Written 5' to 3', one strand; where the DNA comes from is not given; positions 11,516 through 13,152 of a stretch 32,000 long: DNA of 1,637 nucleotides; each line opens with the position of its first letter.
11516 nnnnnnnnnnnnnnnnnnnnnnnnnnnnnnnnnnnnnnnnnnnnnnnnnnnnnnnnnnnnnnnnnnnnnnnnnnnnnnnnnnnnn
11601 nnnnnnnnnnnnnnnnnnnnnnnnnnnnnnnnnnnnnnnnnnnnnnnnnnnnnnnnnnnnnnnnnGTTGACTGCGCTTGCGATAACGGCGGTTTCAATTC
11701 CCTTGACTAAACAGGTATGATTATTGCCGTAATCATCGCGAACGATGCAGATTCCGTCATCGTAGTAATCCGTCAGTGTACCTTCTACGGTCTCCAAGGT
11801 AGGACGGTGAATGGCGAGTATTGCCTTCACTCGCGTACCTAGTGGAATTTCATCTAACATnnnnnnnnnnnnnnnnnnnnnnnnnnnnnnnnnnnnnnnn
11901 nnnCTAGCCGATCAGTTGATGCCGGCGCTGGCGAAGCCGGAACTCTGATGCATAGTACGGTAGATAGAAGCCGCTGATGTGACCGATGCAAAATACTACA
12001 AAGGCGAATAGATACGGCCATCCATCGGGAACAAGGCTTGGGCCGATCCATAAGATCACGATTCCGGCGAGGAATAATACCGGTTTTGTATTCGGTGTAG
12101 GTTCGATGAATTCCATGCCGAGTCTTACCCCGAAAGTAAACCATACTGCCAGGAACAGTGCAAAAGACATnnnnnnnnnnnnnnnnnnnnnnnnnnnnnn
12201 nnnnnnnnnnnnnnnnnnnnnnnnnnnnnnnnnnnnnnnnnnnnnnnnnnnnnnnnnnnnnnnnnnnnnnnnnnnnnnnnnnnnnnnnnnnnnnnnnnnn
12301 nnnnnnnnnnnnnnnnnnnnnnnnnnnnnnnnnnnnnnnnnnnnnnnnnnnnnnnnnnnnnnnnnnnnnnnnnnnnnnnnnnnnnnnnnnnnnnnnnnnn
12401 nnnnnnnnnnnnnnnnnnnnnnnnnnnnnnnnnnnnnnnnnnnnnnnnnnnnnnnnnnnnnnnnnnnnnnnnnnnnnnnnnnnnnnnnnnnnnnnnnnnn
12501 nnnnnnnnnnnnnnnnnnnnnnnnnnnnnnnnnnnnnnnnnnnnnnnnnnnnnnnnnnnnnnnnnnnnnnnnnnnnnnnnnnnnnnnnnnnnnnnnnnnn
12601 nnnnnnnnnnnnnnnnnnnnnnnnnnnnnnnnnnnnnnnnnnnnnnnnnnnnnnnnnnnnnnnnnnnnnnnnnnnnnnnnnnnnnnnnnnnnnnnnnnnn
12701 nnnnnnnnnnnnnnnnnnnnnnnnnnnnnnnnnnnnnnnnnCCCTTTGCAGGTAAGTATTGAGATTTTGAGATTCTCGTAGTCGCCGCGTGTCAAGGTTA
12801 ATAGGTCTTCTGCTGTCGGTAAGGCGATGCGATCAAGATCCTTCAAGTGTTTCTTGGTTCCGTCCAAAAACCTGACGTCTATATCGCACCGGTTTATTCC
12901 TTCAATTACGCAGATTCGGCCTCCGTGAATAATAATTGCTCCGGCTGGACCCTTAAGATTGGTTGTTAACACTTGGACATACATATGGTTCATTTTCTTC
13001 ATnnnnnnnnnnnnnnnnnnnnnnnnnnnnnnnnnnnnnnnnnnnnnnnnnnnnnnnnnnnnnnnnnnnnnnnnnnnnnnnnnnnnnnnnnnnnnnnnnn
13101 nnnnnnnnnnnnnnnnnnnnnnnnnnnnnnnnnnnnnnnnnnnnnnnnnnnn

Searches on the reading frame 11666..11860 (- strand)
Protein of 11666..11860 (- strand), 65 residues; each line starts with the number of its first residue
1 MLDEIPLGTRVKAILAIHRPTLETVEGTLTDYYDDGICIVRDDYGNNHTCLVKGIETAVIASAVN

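Call 12: search_protein_families(library=pfam, max_evalue=0.1, proteins=[window:11666-11860:-])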
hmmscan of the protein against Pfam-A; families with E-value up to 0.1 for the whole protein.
seq(65 aa): 0 families

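Call 13: search_protein_families(library=phrogs, max_evalue=0.1, proteins=[window:11666-11860:-])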
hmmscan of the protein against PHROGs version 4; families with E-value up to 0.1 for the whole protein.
seq(65 aa): 3 families
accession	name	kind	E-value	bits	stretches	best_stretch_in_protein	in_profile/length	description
phrog_18619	-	unknown function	0.0021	18.6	1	7-51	129-172/181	-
phrog_30799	-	unknown function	0.006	17.3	1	7-51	14-56/66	-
phrog_31960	-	unknown function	0.088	13.7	0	39-60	6-28/49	-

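Call 46: find_homologous_proteins(query=A7, max_evalue=0.01)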
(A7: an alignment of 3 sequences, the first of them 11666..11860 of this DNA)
Query A7 (3 sequences) (65 aa, profile of the alignment): 2 proteins with E <= 0.01 among 3 candidates.
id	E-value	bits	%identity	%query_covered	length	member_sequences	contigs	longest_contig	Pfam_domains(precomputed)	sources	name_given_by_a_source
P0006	2.5e-29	119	100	100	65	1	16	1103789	-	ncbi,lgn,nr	ncbi:MAG: hypothetical protein HYW86_02370 [Candidatus Roizmanbacteria bacterium]|nr:MAG: hypothetic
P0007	6.5e-23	98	33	28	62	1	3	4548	-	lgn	-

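Call 47: find_encoding_contigs(protein=P0006, flank=3000, max_places=4)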
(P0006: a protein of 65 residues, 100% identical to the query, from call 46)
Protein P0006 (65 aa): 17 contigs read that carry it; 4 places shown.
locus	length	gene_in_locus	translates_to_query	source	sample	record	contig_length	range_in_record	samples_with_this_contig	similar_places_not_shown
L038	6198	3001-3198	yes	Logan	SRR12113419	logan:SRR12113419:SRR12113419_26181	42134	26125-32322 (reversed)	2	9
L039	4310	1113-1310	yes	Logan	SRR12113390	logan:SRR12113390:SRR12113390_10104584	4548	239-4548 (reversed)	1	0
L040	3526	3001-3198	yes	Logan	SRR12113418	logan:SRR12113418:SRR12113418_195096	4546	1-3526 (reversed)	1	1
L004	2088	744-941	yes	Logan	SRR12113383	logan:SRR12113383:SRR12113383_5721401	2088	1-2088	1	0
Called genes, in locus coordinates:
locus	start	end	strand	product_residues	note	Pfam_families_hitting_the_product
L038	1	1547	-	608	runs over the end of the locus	PF00009:GTP_EFTU, PF22042:EF-G_D2, PF03144:GTP_EFTU_D2, PF14492:EFG_III (weak), PF00679:EFG_C, PF21018:BipA_C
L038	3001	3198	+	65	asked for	-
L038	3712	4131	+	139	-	-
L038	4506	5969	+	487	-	PF00578:AhpC-TSA, PF08534:Redoxin, PF13905:Thioredoxin_8, PF01436:NHL (faint)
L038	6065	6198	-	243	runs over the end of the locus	PF01794:Ferric_reduct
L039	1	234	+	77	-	?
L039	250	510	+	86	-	-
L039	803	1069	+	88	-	-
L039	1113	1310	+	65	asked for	-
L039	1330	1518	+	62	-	-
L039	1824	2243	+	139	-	-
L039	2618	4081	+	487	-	PF00578:AhpC-TSA, PF08534:Redoxin, PF13905:Thioredoxin_8, PF01436:NHL (faint)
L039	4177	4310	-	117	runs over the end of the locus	-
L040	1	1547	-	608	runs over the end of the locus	PF00009:GTP_EFTU, PF22042:EF-G_D2, PF03144:GTP_EFTU_D2, PF14492:EFG_III (weak), PF00679:EFG_C, PF21018:BipA_C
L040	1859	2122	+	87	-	-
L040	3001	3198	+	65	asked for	-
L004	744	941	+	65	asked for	-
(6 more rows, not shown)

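Call 57: search_protein_families(library=padloc, max_evalue=0.1, proteins=[window:11666-11860:-])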
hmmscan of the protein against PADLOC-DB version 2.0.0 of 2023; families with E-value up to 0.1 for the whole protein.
window:11666-11860:- (65 aa): 0 families

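Call 58: search_protein_families(library=ncbifam, max_evalue=0.1, proteins=[window:11666-11860:-])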
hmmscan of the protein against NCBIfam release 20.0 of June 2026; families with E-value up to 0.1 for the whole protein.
window:11666-11860:- (65 aa): 0 families

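Call 65: predict_structure(alignment_id=A7)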
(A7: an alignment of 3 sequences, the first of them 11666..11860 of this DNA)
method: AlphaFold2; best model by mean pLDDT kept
length: 65 residues; sequences in the alignment: 3
mean_pLDDT: 81.0   pTM: 0.65
mean pLDDT of the five models: 81.0, 80.0, 79.3, 78.9, 77.0
residues with pLDDT >= 90: 26; 70-90: 25; 50-70: 9; < 50: 5
segments of 3 or more residues with pLDDT < 50: 62-65
pLDDT, mean of each block of 10 residues (from residue 1): 76 81 87 88 92 81 44
secondary structure, 60 per line:
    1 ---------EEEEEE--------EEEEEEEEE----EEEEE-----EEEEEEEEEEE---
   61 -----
elements in order: E10-15 E24-32 E37-41 E47-57

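Call 67: fold_search(model_id=the predicted structure, library=pdb)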
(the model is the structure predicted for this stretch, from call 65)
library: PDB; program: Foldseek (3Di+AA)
matches with E <= 10: 1139; with E <= 0.001: 0
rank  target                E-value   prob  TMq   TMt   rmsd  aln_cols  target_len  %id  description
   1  8h43_A                3.0e-02  1.00  0.65  0.70   3.2        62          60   19  Crystal structure of PHF1 Tudor domain in complex with hit 1 (released 2023-10-18)
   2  8h43_C                3.4e-02  1.00  0.65  0.74   2.9        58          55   19  Crystal structure of PHF1 Tudor domain in complex with hit 1 (released 2023-10-18)
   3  3oym_A                4.3e-02  1.00  0.56  0.12   5.4        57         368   19  Crystal structure of the PFV N224H mutant intasome bound to manganese (released 2010-11-17)
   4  7lky_A                4.6e-02  1.00  0.63  0.71   2.4        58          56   21  Crystal Structure of PHF1 Tudor domain in complex with a peptidomimetic ligand UNC6641 (released 2021-12-15)
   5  4bd3_MODEL_1_A        4.6e-02  1.00  0.64  0.70   3.1        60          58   15  Phf19 links methylated lysine 36 of histone H3 to regulation of Polycomb activity (released 2012-10-31)
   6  2e10_A                5.1e-02  1.00  0.53  0.18   3.6        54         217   28  Crystal Structure Of Biotin Protein Ligase From Pyrococcus Horikoshii, Mutation R51A (released 2007-04-16)
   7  5frm_A                5.4e-02  1.00  0.55  0.12   4.7        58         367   19  Crystal structure of the Prototype Foamy Virus (PFV) intasome in complex with magnesium and the INSTI XZ384 (compound  (released 2016-02-17)
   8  2mys_A                5.4e-02  1.00  0.53  0.05   6.1        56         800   16  MYOSIN SUBFRAGMENT-1, ALPHA CARBON COORDINATES ONLY FOR THE TWO LIGHT CHAINS (released 1997-01-11)
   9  1m8q_A                5.4e-02  1.00  0.53  0.05   6.1        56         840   16  Molecular Models of Averaged Rigor Crossbridges from Tomograms of Insect Flight Muscle (released 2002-09-10)
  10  7lky_B                5.8e-02  1.00  0.64  0.73   2.6        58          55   19  Crystal Structure of PHF1 Tudor domain in complex with a peptidomimetic ligand UNC6641 (released 2021-12-15)
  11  3qii                  5.8e-02  1.00  0.59  0.71   2.8        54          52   17  Crystal structure of tudor domain 2 of human PHD finger protein 20 (released 2011-02-09)
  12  2w4a_MODEL_1_M        6.1e-02  0.99  0.53  0.05   6.1        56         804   16  ISOMETRICALLY CONTRACTING INSECT ASYNCHRONOUS FLIGHT MUSCLE (released 2010-04-14)
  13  5xfp_B                6.5e-02  1.00  0.61  0.15   3.7        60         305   18  Binary complex of PHF1 and a double stranded DNA (released 2017-09-13)
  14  4hcz_A                6.9e-02  1.00  0.63  0.70   2.8        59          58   20  PHF1 Tudor in complex with H3K36me3 (released 2012-11-14)
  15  6wav_B                6.9e-02  1.00  0.63  0.69   3.0        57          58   19  Crystal structure of PHF1 in complex with H3K36me3 substitution (released 2020-08-26)
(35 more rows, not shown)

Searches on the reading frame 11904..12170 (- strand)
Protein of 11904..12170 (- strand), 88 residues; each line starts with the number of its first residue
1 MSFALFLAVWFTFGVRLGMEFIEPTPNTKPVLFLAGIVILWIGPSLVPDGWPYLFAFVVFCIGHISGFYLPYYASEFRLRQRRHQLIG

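Call 12: search_protein_families(library=pfam, max_evalue=0.1, proteins=[window:11907-12170:-])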
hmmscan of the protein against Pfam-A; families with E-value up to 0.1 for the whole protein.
seq(88 aa): 0 families

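Call 13: search_protein_families(library=phrogs, max_evalue=0.1, proteins=[window:11907-12170:-])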
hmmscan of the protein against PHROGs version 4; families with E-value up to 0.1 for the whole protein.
seq(88 aa): 0 families

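Call 15: find_homologous_proteins(query=window:11907-12170:-, max_evalue=0.01)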
Query seq(88 aa) (88 aa): 1 proteins with E <= 0.01 among 4 candidates.
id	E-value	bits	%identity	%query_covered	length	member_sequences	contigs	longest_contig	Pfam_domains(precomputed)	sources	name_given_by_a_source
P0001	2.1e-53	196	100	100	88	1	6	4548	-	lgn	-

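Call 16: find_encoding_contigs(protein=window:11904-12170:-, flank=10000, max_places=10)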
Protein window:11904-12170:- (88 aa): 6 contigs read that carry it; 6 places shown.
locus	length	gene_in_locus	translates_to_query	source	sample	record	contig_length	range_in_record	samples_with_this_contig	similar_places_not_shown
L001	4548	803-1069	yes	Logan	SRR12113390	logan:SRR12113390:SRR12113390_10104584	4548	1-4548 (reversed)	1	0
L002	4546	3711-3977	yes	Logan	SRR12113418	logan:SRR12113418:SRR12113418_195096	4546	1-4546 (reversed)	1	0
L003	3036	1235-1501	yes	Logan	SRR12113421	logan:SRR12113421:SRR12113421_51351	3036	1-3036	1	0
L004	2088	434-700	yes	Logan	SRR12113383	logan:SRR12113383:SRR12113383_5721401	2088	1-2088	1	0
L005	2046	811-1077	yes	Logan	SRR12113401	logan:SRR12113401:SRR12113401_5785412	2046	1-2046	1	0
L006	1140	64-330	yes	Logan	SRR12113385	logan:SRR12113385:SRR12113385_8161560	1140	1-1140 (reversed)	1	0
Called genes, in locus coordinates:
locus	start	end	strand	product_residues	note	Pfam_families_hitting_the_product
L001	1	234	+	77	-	?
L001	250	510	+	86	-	-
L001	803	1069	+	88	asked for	-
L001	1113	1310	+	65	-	-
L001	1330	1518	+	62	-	-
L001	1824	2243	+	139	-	-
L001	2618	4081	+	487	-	PF00578:AhpC-TSA, PF08534:Redoxin, PF13905:Thioredoxin_8, PF01436:NHL (faint)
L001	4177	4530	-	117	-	-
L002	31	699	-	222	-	PF00160:Pro_isomerase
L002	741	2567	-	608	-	PF00009:GTP_EFTU, PF22042:EF-G_D2, PF03144:GTP_EFTU_D2, PF14492:EFG_III (weak), PF00679:EFG_C, PF21018:BipA_C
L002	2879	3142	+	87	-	-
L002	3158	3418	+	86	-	-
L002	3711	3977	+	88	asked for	-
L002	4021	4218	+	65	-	-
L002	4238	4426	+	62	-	-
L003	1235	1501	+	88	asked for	-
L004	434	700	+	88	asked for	-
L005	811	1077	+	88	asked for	-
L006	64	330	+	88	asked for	-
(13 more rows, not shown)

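Call 41: search_protein_representatives(alignment_id=A5)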
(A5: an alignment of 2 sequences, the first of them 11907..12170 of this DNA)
Query: 2 sequences, 88 profile positions. Proteins with E-value up to 0.001 (for the whole library): 3; up to 1e-10: 2; up to 1e-30: 1. The best 3 are listed.
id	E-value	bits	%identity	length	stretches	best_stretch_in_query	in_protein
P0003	1.7e-49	182.2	-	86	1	1-83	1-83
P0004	1.2e-14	70.5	-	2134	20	43-59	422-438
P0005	6.6e-05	39.3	-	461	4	7-78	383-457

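Call 57: search_protein_families(library=padloc, max_evalue=0.1, proteins=[window:11907-12170:-])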
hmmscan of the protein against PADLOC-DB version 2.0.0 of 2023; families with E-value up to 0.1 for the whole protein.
window:11907-12170:- (88 aa): 0 families

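Call 58: search_protein_families(library=ncbifam, max_evalue=0.1, proteins=[window:11907-12170:-])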
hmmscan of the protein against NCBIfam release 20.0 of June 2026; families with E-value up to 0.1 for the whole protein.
window:11907-12170:- (88 aa): 0 families

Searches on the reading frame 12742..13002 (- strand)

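Call 12: search_protein_families(library=pfam, max_evalue=0.1, proteins=[window:12742-13002:-])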
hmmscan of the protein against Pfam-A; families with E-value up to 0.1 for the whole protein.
seq(87 aa): 0 families

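Call 13: search_protein_families(library=phrogs, max_evalue=0.1, proteins=[window:12742-13002:-])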
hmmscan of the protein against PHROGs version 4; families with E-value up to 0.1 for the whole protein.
seq(87 aa): 1 family
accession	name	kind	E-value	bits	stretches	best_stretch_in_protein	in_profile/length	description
phrog_3505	-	unknown function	0.011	16.7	1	43-78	5-40/69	-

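Call 57: search_protein_families(library=padloc, max_evalue=0.1, proteins=[window:12742-13002:-])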
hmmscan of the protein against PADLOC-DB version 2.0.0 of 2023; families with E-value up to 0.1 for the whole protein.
window:12742-13002:- (87 aa): 0 families

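Call 58: search_protein_families(library=ncbifam, max_evalue=0.1, proteins=[window:12742-13002:-])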
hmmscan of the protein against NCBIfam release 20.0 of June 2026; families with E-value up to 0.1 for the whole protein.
window:12742-13002:- (87 aa): 0 families
